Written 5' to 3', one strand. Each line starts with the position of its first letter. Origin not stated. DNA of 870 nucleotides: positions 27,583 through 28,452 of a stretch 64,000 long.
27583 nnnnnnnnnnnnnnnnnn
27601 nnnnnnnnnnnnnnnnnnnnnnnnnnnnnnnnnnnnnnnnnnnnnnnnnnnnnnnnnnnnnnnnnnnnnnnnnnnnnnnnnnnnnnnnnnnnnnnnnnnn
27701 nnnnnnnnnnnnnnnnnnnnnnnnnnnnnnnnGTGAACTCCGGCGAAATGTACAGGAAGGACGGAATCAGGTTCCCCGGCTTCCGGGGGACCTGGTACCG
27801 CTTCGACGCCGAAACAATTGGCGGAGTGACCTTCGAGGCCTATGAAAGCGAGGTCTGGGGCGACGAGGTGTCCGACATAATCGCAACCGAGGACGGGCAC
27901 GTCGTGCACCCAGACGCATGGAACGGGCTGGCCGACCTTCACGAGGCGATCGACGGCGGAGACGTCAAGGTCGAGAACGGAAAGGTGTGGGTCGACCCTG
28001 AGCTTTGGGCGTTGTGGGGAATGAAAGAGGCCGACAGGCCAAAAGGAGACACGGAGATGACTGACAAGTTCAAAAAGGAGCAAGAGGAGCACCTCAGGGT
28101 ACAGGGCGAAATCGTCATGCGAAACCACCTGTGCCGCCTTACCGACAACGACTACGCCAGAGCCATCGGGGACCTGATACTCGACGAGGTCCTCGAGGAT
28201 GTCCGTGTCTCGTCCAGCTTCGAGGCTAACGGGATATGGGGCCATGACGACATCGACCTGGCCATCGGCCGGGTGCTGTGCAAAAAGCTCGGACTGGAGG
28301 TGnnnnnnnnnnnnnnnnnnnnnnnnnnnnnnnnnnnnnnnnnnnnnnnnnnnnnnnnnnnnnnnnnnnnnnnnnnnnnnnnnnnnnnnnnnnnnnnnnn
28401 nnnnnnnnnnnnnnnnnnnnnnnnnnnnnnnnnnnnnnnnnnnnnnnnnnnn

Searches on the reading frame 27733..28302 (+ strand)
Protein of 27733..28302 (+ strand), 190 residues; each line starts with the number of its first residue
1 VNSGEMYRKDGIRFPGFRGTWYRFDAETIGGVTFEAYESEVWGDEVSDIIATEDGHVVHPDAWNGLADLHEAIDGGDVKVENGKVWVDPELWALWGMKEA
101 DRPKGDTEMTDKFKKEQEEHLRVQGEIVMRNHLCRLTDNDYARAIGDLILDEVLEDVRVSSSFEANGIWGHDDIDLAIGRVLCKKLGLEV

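Call 98: search_protein_families(library=pfam, proteins=[window:27733-28302:+], max_evalue=0.001)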
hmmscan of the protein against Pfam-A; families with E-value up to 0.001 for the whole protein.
window:27733-28302:+ (190 aa): 1 family
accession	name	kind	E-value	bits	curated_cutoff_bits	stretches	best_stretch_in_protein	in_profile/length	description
PF18832.6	LPD18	-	1.1e-09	38.7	26.8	1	10-71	10-71/86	Large polyvalent protein-associated domain 18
